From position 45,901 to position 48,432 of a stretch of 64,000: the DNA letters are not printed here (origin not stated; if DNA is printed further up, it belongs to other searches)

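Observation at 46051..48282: In-frame trpC-trpB fusion and absence of trpF in an otherwise complete trp operon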

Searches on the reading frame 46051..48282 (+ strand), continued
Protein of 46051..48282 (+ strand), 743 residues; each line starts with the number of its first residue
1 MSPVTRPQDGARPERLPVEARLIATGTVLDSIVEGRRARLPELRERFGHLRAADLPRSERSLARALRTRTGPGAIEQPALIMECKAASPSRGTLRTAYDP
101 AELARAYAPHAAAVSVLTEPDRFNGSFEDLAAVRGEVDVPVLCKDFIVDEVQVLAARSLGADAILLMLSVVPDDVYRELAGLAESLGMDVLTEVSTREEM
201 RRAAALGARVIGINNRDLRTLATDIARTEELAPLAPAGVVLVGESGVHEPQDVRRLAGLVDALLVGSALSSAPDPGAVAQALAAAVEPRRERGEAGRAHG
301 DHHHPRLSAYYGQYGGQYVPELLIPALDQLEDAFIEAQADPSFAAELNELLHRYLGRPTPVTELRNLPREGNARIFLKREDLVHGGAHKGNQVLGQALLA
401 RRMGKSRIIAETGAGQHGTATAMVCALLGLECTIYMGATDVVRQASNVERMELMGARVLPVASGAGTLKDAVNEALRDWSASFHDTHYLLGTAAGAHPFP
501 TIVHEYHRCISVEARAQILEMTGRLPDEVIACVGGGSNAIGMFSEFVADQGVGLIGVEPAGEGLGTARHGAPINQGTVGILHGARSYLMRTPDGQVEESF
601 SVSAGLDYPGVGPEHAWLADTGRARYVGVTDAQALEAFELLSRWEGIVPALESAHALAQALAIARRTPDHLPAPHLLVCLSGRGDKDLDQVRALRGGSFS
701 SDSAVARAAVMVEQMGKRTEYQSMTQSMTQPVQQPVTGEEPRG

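Call 26: find_related_loci(query=window:46051-48279:+, collection=genome_contigs, flank=8000)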
Query window:46051-48279:+ (743 aa) in genome_contigs; peptide patterns used: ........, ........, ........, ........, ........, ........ (x = any residue, [..] = any of these).
271 stretches matched a pattern; 218 encode a relative of the query (tblastn E <= 1e-3); the best 80 are kept; 79 distinct loci.
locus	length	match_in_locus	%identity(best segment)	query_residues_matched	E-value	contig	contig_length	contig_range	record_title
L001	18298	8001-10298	80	3-726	0e+0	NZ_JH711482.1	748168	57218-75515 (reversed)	Actinomyces massiliensis 4401292 scaffold00002, whole genome shotgun sequence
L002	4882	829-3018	81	7-727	0e+0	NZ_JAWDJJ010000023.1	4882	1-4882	Actinomyces sp. MRS3W spades_48_len_4882, whole genome shotgun sequence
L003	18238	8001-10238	80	7-727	0e+0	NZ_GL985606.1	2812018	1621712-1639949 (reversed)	Actinomyces sp. oral taxon 448 str. F0400 SCAFFOLD1, whole genome shotgun sequence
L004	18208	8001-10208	80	12-721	0e+0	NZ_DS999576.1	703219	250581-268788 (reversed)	Actinomyces urogenitalis DSM 15434 SCAFFOLD3, whole genome shotgun sequence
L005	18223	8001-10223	81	12-726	0e+0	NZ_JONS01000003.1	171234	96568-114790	Actinomyces israelii DSM 43320 O145DRAFT_scaffold00003.3_C, whole genome shotgun sequence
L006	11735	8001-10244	81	10-735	0e+0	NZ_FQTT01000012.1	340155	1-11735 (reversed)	Actinomyces glycerinitolerans isolate G10_assembly1, whole genome shotgun sequence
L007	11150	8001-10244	80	10-741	0e+0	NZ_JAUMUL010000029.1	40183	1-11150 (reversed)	MAG: Actinomyces sp. isolate S11M_Sa_3 NODE_227_length_40183_cov_20.413427, whole genome shotgun sequence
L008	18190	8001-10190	80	2-725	0e+0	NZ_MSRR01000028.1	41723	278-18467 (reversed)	Actinomyces naeslundii strain NCTC 10301 NCTC10301_contig028, whole genome shotgun sequence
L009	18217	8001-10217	79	2-729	0e+0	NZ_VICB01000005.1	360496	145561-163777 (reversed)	Actinomyces johnsonii strain CCUG 34287 CCUG34287T_0000005, whole genome shotgun sequence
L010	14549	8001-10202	79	2-729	0e+0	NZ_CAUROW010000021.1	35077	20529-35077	MAG: uncultured Actinomyces sp. isolate ERR9968884_bin.11_MetaWRAP_v1.3_MAG ERZ21615687.148, whole genome shotgun sequen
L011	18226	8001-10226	79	12-727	0e+0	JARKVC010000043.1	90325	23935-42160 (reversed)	MAG: Actinomyces sp. isolate MP_MU_2_bin.69 MP-MU-2_bin.69_k127_609569, whole genome shotgun sequence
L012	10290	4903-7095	79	7-725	0e+0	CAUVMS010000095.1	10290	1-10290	MAG TPA_asm: uncultured Actinomyces sp. isolate ERR10083881_bin.7_MetaWRAP_v1.3_MAG genome assembly, contig: ERZ19590595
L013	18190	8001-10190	79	5-725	0e+0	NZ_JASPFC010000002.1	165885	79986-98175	Actinomyces acetigenes strain VPI D163E-3 1A7_00002, whole genome shotgun sequence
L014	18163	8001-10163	80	10-725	0e+0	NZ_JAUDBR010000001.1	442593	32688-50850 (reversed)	Actinomyces viscosus strain ET81 ET81_scaffold_1, whole genome shotgun sequence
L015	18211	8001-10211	78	10-734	0e+0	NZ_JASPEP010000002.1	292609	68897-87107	Actinomyces stomatis strain PK606 1A31_00002, whole genome shotgun sequence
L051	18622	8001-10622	75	21-691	0e+0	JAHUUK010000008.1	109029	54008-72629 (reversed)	Dermabacteraceae bacterium TAE3-ERU5 Seq8, whole genome shotgun sequence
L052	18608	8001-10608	72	28-694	0e+0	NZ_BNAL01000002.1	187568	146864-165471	Deinococcus piscis strain CGMCC 1.18439 sequence002, whole genome shotgun sequence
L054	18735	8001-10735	73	5-692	0e+0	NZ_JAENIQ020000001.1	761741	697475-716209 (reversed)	Corynebacterium pygosceleis strain CCM 8836 1, whole genome shotgun sequence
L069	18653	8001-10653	63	80-731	2e-169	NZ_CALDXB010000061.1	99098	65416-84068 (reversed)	MAG: uncultured Sutterella sp. isolate SRR7658642_bin.41_CONCOCT_v1.1_MAG ERZ1034901.33, whole genome shotgun sequence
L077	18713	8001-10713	64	26-694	1e-161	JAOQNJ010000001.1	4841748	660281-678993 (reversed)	Providencia alcalifaciens strain BIGb0506 Ga0494987_01, whole genome shotgun sequence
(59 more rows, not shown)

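Call 31: search_protein_representatives(protein=window:46051-48279:+)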
Query: 743 residues. Proteins with E-value up to 0.001 (for the whole library): 25602; up to 1e-10: 15406; up to 1e-30: 3993. The best 150 are listed.
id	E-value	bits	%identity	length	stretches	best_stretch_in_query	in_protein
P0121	0.0e+00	1233.2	81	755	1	9-726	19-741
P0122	3.8e-173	594.3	49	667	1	29-692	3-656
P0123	2.7e-165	568.4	50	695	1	79-692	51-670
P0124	3.8e-162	557.9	54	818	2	310-693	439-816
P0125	3.8e-157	541.4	49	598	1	79-691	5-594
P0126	1.1e-155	536.6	52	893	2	309-691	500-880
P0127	3.4e-151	521.8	63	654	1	306-694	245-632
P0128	2.1e-142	492.6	46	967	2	86-692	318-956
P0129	4.6e-131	455.2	54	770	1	307-697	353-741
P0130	1.0e-128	447.5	54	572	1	303-693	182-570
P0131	2.6e-128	446.1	62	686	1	332-693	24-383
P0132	2.4e-125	436.3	54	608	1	305-692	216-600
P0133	1.1e-124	434.1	56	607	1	308-698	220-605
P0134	4.1e-122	425.6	54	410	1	304-692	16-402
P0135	1.3e-121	424.0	44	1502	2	310-690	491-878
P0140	5.0e-120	418.7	53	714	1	280-702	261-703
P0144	6.7e-118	411.7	51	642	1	269-694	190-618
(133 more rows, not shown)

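Call 32: search_protein_families(library=pfam, proteins=[P0122, P0123, P0124, P0125, P0126, P0127, P0128, P0129, P0140, P0144], max_evalue=0.00001)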
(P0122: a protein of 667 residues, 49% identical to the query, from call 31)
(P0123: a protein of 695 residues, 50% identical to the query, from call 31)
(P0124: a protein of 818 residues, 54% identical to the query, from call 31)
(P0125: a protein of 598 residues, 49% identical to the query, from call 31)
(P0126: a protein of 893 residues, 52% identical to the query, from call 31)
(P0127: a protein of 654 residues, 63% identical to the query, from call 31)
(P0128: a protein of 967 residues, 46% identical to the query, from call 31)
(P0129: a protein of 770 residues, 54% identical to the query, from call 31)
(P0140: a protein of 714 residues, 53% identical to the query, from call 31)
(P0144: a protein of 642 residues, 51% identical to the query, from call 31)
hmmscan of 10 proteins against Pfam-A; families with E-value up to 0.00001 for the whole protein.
P0122 (667 aa): 2 families
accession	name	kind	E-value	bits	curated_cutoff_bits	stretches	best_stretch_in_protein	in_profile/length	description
PF00218.27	IGPS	-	3.1e-70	236.7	27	1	3-254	1-252/254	Indole-3-glycerol phosphate synthase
PF00291.31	PALP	-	1.6e-49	169.3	35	1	322-646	5-295/295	Pyridoxal-phosphate dependent enzyme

P0123 (695 aa): 2 families
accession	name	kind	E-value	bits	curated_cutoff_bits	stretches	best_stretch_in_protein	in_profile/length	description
PF00218.27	IGPS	-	5.2e-77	258.9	27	1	4-256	1-254/254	Indole-3-glycerol phosphate synthase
PF00291.31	PALP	-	1.7e-39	136.4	35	1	324-655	5-292/295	Pyridoxal-phosphate dependent enzyme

P0124 (818 aa): 3 families
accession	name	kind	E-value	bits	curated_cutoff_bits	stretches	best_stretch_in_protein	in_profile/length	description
PF00218.27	IGPS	-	1.4e-70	237.8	27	1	23-237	30-252/254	Indole-3-glycerol phosphate synthase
PF00291.31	PALP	-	1.3e-39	136.8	35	1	484-805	4-295/295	Pyridoxal-phosphate dependent enzyme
PF00697.28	PRAI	-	2.5e-35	122.4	22.7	1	244-432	1-192/193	N-(5'phosphoribosyl)anthranilate (PRA) isomerase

P0125 (598 aa): 2 families
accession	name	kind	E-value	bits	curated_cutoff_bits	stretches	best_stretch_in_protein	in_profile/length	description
PF00218.27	IGPS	-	3.4e-52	177.6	27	1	3-208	47-253/254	Indole-3-glycerol phosphate synthase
PF00291.31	PALP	-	2e-50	172.3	35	1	268-585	3-295/295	Pyridoxal-phosphate dependent enzyme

P0126 (893 aa): 3 families
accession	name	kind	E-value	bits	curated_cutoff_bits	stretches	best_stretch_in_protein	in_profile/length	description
PF00218.27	IGPS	-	4.4e-62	210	27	1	6-257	3-251/254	Indole-3-glycerol phosphate synthase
PF00291.31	PALP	-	6.5e-37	127.9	35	1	547-871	5-295/295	Pyridoxal-phosphate dependent enzyme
PF00697.28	PRAI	-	1.1e-18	68.1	22.7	1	282-484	1-192/193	N-(5'phosphoribosyl)anthranilate (PRA) isomerase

P0127 (654 aa): 1 family
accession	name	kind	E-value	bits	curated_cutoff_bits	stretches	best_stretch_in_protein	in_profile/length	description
PF00291.31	PALP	-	7.1e-45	154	35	1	293-620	3-295/295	Pyridoxal-phosphate dependent enzyme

P0128 (967 aa): 3 families
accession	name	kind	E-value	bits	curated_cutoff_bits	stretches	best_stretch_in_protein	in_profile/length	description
PF00218.27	IGPS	-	2.9e-70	236.8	27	1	20-270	1-253/254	Indole-3-glycerol phosphate synthase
PF00291.31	PALP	-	1.6e-30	106.9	35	1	627-917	20-279/295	Pyridoxal-phosphate dependent enzyme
PF00697.28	PRAI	-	4.3e-19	69.4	22.7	1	290-490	1-178/193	N-(5'phosphoribosyl)anthranilate (PRA) isomerase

P0129 (770 aa): 2 families
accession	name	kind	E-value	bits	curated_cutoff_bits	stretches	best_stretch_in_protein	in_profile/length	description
PF00425.24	Chorismate_bind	-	1.4e-95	320.1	27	1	71-326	2-257/257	chorismate binding enzyme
PF00291.31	PALP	-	1.4e-42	146.5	35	1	401-726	4-295/295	Pyridoxal-phosphate dependent enzyme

P0140 (714 aa): 2 families
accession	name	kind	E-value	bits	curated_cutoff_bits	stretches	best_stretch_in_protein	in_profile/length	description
PF00290.26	Trp_syntA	-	2.1e-66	223.9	27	1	1-242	12-235/259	Tryptophan synthase alpha chain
PF00291.31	PALP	-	1.5e-38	133.2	35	1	339-683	5-295/295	Pyridoxal-phosphate dependent enzyme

P0144 (642 aa): 2 families
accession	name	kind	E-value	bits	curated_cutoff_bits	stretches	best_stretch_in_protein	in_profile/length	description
PF00291.31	PALP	-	1.2e-45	156.6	35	1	279-606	5-295/295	Pyridoxal-phosphate dependent enzyme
PF03483.22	B3_4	-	1.6e-14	54.3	29.3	1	100-197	34-129/174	B3/4 domain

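Call 33: list_cluster_members(proteins=[P0122, P0123, P0124, P0125, P0126, P0128, P0127])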
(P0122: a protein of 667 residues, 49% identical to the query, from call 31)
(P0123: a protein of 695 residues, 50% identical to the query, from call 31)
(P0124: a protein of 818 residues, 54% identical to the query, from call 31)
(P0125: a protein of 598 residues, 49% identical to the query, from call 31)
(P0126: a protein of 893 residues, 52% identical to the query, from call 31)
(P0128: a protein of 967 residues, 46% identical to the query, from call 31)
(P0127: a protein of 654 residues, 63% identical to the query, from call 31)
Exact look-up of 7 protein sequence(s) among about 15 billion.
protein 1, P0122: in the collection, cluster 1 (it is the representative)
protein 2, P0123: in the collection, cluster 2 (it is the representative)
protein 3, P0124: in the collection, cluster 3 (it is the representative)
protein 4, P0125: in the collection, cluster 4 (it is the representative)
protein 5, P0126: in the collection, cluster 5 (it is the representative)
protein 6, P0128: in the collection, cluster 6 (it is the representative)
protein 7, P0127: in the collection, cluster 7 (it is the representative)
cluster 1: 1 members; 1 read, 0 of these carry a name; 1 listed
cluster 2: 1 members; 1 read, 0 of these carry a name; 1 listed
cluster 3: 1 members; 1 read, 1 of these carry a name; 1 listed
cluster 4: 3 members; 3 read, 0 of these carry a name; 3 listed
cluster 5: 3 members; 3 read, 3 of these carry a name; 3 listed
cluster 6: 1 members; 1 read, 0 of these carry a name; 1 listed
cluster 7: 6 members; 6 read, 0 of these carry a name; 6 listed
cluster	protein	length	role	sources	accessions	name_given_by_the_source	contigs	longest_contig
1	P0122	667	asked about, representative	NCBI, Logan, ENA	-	-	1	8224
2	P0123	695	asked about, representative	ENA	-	-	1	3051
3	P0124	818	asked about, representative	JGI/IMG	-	tryptophan synthase beta chain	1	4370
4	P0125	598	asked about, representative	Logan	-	-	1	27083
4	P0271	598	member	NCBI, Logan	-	-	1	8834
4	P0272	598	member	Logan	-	-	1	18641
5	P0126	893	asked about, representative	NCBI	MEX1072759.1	MAG: tryptophan synthase subunit beta [Chloroflexota bacterium]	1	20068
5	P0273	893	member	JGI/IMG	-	tryptophan synthase beta subunit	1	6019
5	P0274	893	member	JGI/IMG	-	tryptophan synthase beta subunit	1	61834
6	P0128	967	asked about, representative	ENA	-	-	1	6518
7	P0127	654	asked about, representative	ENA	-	-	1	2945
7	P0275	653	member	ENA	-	-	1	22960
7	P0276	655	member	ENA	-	-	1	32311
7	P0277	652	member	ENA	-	-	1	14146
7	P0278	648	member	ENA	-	-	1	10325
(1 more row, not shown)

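Call 36: search_protein_families(library=ncbifam, proteins=[P0121, P0122, P0123, P0125], max_evalue=1e-100)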
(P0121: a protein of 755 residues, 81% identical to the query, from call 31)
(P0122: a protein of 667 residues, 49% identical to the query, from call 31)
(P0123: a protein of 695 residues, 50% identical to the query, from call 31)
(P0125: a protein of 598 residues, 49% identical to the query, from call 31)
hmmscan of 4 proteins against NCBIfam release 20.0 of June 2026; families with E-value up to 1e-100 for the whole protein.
P0121 (755 aa): 3 families
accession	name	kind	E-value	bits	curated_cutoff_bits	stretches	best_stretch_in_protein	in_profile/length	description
NF010375.0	PRK13802.1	equivalog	3.5e-187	623.6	1386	1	50-711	12-674/695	bifunctional indole-3-glycerol phosphate synthase/tryptophan synthase subunit beta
TIGR00263.1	trpB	equivalog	3.2e-174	579.5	392.45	1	325-708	2-383/385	tryptophan synthase subunit beta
NF010376.0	PRK13803.1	equivalog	1.4e-173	579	819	1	58-707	30-592/600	bifunctional phosphoribosylanthranilate isomerase/tryptophan synthase subunit beta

P0122 (667 aa): 3 families
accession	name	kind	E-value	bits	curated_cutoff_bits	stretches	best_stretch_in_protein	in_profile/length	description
NF010375.0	PRK13802.1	equivalog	8.2e-190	632.3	1386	1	21-663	22-677/695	bifunctional indole-3-glycerol phosphate synthase/tryptophan synthase subunit beta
NF010376.0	PRK13803.1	equivalog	3.1e-188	627.4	819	1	48-661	62-597/600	bifunctional phosphoribosylanthranilate isomerase/tryptophan synthase subunit beta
TIGR00263.1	trpB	equivalog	9.4e-177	587.8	392.45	1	275-657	1-383/385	tryptophan synthase subunit beta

P0123 (695 aa): 4 families
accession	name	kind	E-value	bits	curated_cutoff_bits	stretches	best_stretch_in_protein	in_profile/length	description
NF010375.0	PRK13802.1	equivalog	0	1559.2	1386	1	1-694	1-694/695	bifunctional indole-3-glycerol phosphate synthase/tryptophan synthase subunit beta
NF010376.0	PRK13803.1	equivalog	1.3e-192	641.9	819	1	75-674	87-596/600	bifunctional phosphoribosylanthranilate isomerase/tryptophan synthase subunit beta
TIGR00263.1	trpB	equivalog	5.1e-168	559.1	392.45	1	278-669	2-381/385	tryptophan synthase subunit beta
NF001369.0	PRK00278.1-1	equivalog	5.9e-110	366.6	329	1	1-266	3-267/271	indole-3-glycerol phosphate synthase TrpC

P0125 (598 aa): 3 families
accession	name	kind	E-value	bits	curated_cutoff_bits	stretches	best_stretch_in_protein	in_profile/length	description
NF010376.0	PRK13803.1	equivalog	2.3e-174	581.6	819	1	205-594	197-591/600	bifunctional phosphoribosylanthranilate isomerase/tryptophan synthase subunit beta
TIGR00263.1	trpB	equivalog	4.4e-168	559.3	392.45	1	223-596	1-383/385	tryptophan synthase subunit beta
NF010375.0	PRK13802.1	equivalog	1.2e-164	549.1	1386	1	4-594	50-669/695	bifunctional indole-3-glycerol phosphate synthase/tryptophan synthase subunit beta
